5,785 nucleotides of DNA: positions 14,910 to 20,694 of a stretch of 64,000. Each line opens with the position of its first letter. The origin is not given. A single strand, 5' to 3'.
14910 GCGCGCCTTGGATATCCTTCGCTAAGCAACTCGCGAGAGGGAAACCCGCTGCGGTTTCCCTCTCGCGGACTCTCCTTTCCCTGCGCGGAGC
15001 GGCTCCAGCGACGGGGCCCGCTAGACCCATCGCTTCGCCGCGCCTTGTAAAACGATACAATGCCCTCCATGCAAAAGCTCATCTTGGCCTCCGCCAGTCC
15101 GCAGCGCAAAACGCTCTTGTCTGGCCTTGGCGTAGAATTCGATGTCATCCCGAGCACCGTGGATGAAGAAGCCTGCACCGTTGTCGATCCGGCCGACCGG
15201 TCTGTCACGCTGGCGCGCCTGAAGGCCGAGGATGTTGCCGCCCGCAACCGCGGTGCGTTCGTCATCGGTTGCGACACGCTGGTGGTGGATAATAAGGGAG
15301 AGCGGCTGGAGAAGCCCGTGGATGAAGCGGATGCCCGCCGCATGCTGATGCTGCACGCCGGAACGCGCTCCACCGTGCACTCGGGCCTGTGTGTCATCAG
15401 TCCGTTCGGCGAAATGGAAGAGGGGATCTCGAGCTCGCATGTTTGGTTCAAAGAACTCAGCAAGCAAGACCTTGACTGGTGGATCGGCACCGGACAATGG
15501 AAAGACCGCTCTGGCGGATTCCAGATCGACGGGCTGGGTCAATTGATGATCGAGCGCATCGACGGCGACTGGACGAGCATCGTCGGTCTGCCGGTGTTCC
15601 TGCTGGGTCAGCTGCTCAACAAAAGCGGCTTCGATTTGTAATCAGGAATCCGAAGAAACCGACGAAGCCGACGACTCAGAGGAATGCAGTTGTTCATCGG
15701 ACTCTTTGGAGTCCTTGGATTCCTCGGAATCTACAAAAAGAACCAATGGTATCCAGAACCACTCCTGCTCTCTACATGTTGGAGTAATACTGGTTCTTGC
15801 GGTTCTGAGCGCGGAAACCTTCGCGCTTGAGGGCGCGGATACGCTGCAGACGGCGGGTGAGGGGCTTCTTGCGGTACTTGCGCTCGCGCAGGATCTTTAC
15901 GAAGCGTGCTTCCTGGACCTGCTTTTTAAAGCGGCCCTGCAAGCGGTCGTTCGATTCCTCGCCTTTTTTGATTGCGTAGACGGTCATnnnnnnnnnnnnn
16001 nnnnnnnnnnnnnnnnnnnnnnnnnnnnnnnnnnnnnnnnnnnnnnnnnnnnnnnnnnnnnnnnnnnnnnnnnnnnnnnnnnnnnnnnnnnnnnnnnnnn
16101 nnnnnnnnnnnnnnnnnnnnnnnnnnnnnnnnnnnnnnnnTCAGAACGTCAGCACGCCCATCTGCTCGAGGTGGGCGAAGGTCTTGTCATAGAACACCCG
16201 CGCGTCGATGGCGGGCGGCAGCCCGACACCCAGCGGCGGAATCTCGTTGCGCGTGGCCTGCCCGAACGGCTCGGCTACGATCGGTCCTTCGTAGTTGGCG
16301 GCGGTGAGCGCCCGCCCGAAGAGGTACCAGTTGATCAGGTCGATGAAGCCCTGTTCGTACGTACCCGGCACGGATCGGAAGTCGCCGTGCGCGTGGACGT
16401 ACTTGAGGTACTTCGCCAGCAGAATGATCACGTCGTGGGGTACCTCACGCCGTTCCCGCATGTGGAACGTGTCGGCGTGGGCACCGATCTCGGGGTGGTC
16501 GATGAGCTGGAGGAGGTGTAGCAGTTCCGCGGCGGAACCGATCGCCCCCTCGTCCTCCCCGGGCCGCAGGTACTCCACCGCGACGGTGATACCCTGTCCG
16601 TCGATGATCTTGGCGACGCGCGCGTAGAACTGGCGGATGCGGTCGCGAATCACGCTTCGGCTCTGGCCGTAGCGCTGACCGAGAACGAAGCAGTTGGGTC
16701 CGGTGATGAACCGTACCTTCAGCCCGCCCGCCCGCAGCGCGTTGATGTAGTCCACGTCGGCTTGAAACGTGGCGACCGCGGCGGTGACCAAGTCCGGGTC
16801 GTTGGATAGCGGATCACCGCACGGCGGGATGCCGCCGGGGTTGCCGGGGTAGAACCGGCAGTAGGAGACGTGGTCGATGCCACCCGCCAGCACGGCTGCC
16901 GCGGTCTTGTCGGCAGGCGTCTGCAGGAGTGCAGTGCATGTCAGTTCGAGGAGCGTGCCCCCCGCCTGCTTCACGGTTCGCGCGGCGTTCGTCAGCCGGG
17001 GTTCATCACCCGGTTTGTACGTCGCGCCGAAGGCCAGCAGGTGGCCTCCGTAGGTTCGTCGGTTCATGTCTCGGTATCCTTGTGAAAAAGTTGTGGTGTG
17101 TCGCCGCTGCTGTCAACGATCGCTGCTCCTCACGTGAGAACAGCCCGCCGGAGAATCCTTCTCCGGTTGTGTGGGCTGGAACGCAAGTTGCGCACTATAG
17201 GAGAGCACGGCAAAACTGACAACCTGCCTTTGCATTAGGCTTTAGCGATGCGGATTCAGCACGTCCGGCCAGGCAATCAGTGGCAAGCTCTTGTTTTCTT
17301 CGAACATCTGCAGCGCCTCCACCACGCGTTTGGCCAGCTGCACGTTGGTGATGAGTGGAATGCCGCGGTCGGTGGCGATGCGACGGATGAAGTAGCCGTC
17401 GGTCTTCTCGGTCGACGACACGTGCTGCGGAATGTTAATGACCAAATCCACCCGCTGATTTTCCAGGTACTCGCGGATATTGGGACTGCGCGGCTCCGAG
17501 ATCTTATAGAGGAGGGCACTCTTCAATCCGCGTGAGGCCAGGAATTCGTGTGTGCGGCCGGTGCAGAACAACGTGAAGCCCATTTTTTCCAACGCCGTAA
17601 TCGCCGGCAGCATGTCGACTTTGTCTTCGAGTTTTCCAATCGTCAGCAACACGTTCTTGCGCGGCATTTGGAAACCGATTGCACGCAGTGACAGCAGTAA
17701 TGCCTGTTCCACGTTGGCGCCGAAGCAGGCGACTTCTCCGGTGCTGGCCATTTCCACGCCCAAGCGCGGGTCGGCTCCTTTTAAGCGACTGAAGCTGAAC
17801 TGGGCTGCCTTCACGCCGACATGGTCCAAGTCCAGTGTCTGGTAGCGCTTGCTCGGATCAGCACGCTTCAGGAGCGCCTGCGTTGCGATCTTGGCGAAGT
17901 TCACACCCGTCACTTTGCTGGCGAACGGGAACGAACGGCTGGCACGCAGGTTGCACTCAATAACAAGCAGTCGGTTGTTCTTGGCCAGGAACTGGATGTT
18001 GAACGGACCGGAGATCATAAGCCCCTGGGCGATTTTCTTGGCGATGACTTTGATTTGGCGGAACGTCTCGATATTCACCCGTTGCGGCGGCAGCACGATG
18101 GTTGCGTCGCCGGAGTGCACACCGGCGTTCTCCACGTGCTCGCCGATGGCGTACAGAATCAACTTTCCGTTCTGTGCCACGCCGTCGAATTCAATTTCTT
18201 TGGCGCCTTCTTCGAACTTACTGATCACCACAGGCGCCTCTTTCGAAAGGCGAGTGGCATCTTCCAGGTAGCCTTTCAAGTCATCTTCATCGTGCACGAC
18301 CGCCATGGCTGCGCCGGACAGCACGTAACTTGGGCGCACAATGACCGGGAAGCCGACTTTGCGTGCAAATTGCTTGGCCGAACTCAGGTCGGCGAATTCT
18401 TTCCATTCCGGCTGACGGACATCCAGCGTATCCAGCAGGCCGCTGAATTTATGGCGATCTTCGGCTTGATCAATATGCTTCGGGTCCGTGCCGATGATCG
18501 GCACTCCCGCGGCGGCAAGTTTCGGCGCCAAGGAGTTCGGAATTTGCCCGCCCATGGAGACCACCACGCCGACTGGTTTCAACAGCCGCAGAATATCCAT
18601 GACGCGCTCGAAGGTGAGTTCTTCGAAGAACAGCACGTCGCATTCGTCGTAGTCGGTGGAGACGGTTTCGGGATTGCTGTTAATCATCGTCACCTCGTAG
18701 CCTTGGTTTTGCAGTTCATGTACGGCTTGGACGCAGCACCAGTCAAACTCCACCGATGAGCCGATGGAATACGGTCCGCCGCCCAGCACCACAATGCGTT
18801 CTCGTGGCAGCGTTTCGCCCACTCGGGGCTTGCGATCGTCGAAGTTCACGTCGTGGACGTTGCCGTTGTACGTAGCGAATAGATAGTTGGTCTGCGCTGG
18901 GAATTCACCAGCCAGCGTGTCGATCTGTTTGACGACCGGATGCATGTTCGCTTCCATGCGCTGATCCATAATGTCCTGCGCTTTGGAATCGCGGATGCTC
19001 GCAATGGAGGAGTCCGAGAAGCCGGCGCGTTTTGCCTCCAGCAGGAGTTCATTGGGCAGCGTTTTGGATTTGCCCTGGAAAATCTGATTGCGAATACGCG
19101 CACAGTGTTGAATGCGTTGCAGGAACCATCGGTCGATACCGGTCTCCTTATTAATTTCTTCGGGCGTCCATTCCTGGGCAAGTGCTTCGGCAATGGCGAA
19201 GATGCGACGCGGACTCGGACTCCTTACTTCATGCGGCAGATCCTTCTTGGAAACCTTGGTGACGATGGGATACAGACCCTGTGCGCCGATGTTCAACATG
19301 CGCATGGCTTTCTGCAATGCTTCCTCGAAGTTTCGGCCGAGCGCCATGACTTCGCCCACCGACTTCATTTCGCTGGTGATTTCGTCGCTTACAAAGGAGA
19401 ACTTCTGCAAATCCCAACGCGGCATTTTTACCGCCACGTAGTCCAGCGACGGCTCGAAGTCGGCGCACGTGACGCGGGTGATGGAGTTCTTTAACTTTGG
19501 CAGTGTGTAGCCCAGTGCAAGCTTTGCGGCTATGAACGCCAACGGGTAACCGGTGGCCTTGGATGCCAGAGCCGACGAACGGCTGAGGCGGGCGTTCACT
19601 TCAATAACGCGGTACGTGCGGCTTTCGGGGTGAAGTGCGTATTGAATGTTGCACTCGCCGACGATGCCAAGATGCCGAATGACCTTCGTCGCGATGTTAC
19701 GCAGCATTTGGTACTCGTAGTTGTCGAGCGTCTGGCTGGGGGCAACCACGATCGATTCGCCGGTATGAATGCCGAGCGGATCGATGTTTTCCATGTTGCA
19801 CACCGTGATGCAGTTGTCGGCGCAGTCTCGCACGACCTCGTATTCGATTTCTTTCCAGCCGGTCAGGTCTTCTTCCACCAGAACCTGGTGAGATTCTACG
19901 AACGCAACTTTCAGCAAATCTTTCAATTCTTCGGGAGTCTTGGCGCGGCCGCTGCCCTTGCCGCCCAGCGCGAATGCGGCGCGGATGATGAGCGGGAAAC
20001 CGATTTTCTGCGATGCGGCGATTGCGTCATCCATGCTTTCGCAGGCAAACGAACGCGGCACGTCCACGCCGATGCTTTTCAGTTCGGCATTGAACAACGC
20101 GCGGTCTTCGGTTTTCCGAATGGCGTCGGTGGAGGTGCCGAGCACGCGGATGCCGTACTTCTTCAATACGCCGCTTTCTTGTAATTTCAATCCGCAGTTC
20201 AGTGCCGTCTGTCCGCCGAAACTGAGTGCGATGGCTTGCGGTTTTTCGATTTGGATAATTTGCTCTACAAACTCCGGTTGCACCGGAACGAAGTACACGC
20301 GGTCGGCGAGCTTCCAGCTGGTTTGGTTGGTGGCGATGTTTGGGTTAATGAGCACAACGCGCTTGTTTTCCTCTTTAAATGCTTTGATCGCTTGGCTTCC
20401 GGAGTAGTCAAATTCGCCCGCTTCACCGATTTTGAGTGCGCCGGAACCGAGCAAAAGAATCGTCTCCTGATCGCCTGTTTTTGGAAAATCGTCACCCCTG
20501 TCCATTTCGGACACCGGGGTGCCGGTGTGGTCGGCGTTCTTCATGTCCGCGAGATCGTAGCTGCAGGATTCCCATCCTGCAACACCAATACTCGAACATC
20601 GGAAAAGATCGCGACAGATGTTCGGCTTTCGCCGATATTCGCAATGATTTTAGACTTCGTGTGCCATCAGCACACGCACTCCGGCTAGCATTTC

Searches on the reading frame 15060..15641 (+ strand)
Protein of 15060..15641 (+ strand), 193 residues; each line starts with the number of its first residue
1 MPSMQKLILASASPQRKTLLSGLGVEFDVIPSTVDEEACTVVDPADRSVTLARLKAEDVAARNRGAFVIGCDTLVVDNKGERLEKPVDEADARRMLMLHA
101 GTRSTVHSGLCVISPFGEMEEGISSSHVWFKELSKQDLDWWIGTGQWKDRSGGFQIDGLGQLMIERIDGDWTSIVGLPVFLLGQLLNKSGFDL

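Call 15: find_encoding_contigs(protein=window:15060-15641:+, flank=10000, max_places=6)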
Protein window:15060-15641:+ (193 aa): no gene with exactly this product is on record in the collection.
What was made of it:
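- Tried and rejected: Nothing was found (call 15).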

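Call 16: search_protein_families(library=pfam, proteins=[window:15060-15641:+])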
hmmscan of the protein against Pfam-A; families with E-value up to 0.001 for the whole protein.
window:15060-15641:+ (193 aa): 1 family
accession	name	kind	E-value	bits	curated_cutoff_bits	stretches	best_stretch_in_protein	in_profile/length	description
PF02545.19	Maf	-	1.7e-48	165.2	27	1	6-188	1-186/187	Maf-like protein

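Call 17: find_related_loci(query=window:15060-15641:+, collection=genome_contigs, flank=10000)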
Query window:15060-15641:+ (193 aa) in genome_contigs; peptide patterns used: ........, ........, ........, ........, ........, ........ (x = any residue, [..] = any of these).
599 stretches matched a pattern (row limit reached: there are more); 59 encode a relative of the query (tblastn E <= 1e-3); 59 distinct loci.
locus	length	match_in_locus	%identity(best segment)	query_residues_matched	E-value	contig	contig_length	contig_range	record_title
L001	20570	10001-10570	94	4-193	4e-118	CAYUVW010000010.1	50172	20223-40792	MAG TPA_asm: uncultured Candidatus Peribacteria bacterium isolate SRP278252_co1_785 genome assembly, contig: NODE_900_le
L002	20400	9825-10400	81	1-192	2e-104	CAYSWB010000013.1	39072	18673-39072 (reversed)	MAG TPA_asm: uncultured Candidatus Peribacteria bacterium isolate SRP150892_co2_30 genome assembly, contig: NODE_1204_le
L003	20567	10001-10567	69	5-193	2e-84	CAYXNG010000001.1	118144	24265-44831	MAG TPA_asm: uncultured Candidatus Peribacteria bacterium isolate SRP329715_co2_371 genome assembly, contig: NODE_311_le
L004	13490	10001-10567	68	5-193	8e-84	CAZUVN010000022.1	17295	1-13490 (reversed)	MAG TPA_asm: uncultured Candidatus Peribacteria bacterium isolate SRP329715_co2_80 genome assembly, contig: NODE_6359_le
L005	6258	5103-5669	60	5-193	7e-69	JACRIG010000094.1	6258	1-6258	MAG: Candidatus Peregrinibacteria bacterium isolate NC_groundwater_1797_Pr3_B-0.1um_56_8 SR-2_scaffold_141_3236666, whol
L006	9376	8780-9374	67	2-185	2e-56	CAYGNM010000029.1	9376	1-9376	MAG TPA_asm: uncultured Candidatus Peribacteria bacterium isolate ERP113451_co5_24 genome assembly, contig: NODE_4622_le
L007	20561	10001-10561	42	6-192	6e-39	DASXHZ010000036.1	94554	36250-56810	MAG TPA_asm: Thermoanaerobaculia bacterium isolate SMAG_U5208 k141_2100182, whole genome shotgun sequence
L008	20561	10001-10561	40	6-192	1e-37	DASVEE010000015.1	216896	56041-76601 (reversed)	MAG TPA_asm: Thermoanaerobaculia bacterium isolate SMAG_U2052 k141_1416516, whole genome shotgun sequence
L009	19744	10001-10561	40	6-192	1e-37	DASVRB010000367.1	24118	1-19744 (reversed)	MAG TPA_asm: Thermoanaerobaculia bacterium isolate SMAG_U3224 k141_238693, whole genome shotgun sequence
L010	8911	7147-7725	39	5-193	8e-34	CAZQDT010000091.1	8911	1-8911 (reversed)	MAG TPA_asm: uncultured Eubacteriales bacterium isolate SRP313737_co1_240 genome assembly, contig: NODE_11634_length_891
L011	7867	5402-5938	40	5-179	2e-33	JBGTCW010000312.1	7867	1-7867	MAG: Ilumatobacteraceae bacterium isolate JTS-RE129 k141_10063424, whole genome shotgun sequence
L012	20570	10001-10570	40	3-193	1e-32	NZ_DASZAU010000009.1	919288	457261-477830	MAG: Sphingopyxis sp. isolate SMAG_U6396 k141_4159, whole genome shotgun sequence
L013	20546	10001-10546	38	3-190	4e-32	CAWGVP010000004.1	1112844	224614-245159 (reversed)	MAG: uncultured Gemmatimonadales bacterium isolate MFD09206.bin.1.208 genome assembly, contig: contig_3037, whole genome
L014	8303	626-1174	38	1-190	3e-32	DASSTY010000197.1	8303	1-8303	MAG TPA_asm: Gemmatimonadales bacterium isolate SMAG_U553 k141_1076430, whole genome shotgun sequence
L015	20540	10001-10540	38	5-190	3e-30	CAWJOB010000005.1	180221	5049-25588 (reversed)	MAG: uncultured Gemmatimonadales bacterium isolate MFD02840.bin.2.331 genome assembly, contig: contig_74629, whole genom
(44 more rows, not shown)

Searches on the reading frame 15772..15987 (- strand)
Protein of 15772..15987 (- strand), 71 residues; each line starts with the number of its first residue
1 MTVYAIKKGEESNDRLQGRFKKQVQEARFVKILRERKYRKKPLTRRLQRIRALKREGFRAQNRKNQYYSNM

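Call 32: find_encoding_contigs(protein=window:15772-15987:-, flank=10000, max_places=10)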
Protein window:15772-15987:- (71 aa): 23 contigs read that carry it; 10 places shown.
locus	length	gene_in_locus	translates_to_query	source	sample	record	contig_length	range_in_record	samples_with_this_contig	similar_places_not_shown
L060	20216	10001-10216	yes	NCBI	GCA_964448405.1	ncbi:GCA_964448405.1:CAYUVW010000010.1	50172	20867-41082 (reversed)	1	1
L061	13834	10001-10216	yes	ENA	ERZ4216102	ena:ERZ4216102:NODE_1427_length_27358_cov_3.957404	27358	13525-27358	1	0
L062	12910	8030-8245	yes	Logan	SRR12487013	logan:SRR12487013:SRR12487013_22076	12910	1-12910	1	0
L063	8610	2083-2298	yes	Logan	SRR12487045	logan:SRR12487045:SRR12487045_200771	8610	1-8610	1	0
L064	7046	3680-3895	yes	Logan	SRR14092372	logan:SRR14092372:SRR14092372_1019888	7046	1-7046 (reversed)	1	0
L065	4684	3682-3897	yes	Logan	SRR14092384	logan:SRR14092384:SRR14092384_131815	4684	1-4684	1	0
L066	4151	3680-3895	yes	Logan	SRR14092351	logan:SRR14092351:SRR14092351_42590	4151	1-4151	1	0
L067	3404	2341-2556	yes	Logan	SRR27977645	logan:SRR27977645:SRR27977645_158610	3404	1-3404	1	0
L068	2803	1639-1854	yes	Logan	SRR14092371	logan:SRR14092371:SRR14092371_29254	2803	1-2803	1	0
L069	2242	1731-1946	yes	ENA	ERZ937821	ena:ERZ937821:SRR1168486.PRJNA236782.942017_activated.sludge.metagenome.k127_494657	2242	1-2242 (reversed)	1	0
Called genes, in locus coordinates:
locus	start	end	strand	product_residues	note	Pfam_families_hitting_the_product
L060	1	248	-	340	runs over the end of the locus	PF00730:HhH-GPD, PF00633:HHH (weak)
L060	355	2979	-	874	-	PF26449:DUF8128, PF02534:T4SS-DNA_transf, PF10412:TrwB_AAD_bind (weak), PF12696:TraG-D_C (faint)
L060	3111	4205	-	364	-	PF03330:DPBB_1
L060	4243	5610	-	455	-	PF01471:PG_binding_1, PF08823:PG_binding_2 (faint), PF01471:PG_binding_1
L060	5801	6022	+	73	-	-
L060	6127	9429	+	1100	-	PF25596:CPSase_L_D1, PF02222:ATP-grasp, PF02786:CPSase_L_D2, PF02787:CPSase_L_D3, PF25596:CPSase_L_D1, PF02222:ATP-grasp, PF02786:CPSase_L_D2, PF02142:MGS, +3 more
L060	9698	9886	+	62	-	-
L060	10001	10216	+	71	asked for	-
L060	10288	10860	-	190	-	PF02545:Maf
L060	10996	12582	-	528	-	PF22694:CtpB_N-like (weak), PF00595:PDZ, PF13180:PDZ_2 (weak), PF17820:PDZ_6, PF03572:Peptidase_S41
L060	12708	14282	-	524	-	PF13367:PrsW-protease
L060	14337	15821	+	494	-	PF28494:GlyRS_ins_1 (faint), PF00587:tRNA-synt_2b, PF03129:HGTP_anticodon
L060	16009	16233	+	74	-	-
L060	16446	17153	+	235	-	PF00318:Ribosomal_S2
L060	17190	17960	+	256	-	PF00889:EF_TS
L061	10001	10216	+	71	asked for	-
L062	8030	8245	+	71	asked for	-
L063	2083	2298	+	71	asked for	-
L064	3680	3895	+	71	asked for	-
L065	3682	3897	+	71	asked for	-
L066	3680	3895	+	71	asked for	-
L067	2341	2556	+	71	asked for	-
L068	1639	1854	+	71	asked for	-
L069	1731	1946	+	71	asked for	-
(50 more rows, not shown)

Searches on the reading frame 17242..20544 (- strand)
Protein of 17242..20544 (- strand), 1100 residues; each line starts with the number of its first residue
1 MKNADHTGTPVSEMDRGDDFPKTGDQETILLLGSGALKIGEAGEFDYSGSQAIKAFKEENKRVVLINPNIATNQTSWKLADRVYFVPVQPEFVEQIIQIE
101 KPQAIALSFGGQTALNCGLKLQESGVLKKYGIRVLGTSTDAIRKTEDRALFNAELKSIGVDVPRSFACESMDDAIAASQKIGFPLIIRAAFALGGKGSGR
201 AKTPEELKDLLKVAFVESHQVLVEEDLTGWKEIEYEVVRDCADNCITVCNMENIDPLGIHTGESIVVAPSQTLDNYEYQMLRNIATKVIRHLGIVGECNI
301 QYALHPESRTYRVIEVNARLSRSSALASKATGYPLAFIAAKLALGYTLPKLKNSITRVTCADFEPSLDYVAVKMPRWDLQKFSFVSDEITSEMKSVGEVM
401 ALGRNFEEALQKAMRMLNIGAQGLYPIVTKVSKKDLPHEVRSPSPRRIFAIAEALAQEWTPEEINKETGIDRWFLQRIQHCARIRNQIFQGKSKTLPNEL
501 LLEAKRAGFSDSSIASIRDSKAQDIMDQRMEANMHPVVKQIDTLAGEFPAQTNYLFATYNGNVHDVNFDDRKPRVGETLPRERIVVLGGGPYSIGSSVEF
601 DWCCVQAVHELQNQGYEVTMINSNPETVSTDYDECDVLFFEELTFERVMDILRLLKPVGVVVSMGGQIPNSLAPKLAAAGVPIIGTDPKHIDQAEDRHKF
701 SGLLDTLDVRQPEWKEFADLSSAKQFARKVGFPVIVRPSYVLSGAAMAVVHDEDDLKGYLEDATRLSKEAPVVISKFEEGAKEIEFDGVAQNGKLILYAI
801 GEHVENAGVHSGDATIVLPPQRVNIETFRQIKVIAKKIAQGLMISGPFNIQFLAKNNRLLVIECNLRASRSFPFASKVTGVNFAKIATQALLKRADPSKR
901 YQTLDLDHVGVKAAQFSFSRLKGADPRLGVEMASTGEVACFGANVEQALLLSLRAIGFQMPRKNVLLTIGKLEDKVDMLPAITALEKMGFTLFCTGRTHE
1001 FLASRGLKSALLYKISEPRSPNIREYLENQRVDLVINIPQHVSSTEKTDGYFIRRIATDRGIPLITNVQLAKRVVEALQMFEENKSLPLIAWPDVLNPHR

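Call 16: search_protein_families(library=pfam, proteins=[window:17242-20544:-])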
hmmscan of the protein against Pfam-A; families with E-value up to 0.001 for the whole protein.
window:17242-20544:- (1100 aa): 8 families
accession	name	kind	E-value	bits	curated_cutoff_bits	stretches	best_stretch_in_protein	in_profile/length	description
PF02786.22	CPSase_L_D2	-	1.3e-108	361.8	19.8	2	147-350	1-210/211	Carbamoyl-phosphate synthase L chain, ATP binding domain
PF25596.1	CPSase_L_D1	-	3.9e-84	278.8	27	2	582-693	3-118/118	Carbamoyl phosphate synthase preATP-grasp domain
PF02787.25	CPSase_L_D3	-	1.3e-23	83.2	26.6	1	439-517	2-79/80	Carbamoyl-phosphate synthetase large chain, oligomerisation domain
PF02222.28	ATP-grasp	-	4.1e-22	79.1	27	2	155-297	3-142/179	ATP-grasp domain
PF02142.27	MGS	-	6.3e-18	65.1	24.1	1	978-1066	2-94/94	MGS-like domain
PF07478.18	Dala_Dala_lig_C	-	1.5e-15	57.7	24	2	709-886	15-198/204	D-ala D-ala ligase C-terminus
PF15632.11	ATPgrasp_Ter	-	1.2e-12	48.1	29.1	1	824-899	42-118/131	ATP-grasp in the biosynthetic pathway with Ter operon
PF01071.24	GARS_A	-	4e-05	24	27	0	703-787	9-97/194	Phosphoribosylglycinamide synthetase, ATP-grasp (A) domain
